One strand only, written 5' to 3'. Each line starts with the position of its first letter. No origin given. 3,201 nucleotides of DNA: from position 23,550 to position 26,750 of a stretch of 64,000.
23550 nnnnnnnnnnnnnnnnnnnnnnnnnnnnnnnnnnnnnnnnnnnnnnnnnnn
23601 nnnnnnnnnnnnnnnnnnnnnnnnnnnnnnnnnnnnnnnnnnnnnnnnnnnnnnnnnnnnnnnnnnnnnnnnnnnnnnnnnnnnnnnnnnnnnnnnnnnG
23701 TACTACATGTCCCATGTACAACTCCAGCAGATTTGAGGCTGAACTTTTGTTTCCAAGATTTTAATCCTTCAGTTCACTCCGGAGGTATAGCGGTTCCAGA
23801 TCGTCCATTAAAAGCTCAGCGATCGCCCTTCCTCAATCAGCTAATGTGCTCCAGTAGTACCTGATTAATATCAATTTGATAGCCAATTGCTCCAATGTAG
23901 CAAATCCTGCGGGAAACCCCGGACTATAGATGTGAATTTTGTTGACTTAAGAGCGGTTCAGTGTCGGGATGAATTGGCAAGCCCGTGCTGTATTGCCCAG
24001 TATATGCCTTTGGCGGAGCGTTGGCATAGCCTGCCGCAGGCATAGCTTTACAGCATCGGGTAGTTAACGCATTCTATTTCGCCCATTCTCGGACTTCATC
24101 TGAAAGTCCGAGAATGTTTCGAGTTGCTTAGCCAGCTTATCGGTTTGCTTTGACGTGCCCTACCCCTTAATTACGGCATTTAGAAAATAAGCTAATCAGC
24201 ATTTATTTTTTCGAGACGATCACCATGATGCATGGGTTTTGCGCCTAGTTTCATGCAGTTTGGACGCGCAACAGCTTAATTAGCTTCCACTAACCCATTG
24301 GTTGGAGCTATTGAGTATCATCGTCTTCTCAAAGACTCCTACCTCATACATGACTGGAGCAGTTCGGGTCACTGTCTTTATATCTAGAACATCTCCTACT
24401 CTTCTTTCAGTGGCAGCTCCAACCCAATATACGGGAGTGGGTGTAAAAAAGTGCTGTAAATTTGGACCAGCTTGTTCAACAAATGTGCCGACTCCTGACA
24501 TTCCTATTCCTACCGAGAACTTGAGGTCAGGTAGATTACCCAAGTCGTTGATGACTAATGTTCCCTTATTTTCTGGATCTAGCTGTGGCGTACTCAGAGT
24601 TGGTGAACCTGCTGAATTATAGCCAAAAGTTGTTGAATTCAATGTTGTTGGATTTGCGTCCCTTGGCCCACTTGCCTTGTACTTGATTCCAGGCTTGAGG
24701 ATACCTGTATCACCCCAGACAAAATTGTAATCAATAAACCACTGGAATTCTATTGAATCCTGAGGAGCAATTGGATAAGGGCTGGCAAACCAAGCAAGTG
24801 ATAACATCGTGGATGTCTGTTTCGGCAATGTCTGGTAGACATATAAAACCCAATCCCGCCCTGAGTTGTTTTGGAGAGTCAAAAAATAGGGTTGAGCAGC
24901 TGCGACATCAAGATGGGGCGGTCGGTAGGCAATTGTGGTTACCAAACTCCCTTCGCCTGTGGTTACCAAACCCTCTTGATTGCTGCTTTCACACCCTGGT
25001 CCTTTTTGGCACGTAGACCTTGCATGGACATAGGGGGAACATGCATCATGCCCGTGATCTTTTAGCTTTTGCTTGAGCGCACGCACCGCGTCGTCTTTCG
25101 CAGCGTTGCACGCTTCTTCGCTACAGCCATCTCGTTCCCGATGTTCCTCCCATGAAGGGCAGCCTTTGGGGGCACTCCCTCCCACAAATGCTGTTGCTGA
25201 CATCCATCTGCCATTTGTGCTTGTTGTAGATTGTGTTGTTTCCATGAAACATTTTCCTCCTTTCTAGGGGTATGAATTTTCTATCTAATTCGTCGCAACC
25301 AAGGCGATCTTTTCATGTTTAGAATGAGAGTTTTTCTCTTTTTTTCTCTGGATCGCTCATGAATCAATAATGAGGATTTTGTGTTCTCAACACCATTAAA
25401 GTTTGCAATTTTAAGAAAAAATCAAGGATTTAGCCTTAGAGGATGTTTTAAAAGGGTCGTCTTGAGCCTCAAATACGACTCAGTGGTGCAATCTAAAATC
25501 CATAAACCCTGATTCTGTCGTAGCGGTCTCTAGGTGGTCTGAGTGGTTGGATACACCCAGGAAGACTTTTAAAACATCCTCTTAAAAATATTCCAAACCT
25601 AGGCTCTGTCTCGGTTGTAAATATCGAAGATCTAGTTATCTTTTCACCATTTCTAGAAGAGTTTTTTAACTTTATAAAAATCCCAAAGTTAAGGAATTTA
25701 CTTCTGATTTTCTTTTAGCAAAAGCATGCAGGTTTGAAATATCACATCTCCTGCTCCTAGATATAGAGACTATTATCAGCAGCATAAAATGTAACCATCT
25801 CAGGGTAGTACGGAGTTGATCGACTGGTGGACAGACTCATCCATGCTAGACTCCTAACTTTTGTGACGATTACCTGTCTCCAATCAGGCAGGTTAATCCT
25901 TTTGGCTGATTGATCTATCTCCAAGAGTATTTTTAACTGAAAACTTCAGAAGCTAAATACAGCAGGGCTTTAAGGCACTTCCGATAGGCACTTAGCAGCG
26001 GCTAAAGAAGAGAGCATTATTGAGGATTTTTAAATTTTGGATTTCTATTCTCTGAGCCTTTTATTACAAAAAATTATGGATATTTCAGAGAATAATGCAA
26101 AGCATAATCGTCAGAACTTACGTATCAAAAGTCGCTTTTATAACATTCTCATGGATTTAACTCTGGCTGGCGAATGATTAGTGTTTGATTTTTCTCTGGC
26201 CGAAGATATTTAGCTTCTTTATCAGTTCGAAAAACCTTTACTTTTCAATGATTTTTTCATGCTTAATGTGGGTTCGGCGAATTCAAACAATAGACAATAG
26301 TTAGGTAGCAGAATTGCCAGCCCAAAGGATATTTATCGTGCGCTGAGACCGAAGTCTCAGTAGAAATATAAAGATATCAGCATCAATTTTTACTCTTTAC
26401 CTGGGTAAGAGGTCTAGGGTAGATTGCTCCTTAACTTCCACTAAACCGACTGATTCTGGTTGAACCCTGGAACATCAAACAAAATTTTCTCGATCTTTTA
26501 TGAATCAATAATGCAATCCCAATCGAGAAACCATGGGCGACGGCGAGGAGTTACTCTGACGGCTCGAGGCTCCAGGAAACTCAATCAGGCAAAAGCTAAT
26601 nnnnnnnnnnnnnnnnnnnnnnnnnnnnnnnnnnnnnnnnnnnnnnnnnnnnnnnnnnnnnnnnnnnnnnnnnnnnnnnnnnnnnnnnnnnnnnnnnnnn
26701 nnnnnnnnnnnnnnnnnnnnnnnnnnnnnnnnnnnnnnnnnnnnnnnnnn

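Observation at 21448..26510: AT-rich island with ORFans, stand-alone ppGpp-hydrolase-like HD protein, MITE-like repeat and a STAND-like HTH-ATPase at its edge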

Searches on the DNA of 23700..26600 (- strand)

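Call 19: search_rna_families(source=window, start=23700, end=26600, threshold=evalue, max_evalue=5)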
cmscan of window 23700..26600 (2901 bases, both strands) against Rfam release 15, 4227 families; matches with E-value up to 5: 3.
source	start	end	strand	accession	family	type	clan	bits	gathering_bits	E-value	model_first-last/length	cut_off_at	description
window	25687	25754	-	RF00202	snoR66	Gene; snRNA; snoRNA; CD-box;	-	18.2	43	2.7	1-76/76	no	Small nucleolar RNA R66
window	25042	25111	-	RF00114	S15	Cis-reg; leader;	CL00121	15.5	39.5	2.3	1-117/117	no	Ribosomal S15 leader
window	23901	23981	+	RF01929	bxd_1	Gene; lncRNA;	-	15.1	75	4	1-86/86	no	Bithoraxoid conserved region 1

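Call 58: search_rna_families(sources=[L031, L088, L091, L092, L093, L095, L096, L098], threshold=gathering)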
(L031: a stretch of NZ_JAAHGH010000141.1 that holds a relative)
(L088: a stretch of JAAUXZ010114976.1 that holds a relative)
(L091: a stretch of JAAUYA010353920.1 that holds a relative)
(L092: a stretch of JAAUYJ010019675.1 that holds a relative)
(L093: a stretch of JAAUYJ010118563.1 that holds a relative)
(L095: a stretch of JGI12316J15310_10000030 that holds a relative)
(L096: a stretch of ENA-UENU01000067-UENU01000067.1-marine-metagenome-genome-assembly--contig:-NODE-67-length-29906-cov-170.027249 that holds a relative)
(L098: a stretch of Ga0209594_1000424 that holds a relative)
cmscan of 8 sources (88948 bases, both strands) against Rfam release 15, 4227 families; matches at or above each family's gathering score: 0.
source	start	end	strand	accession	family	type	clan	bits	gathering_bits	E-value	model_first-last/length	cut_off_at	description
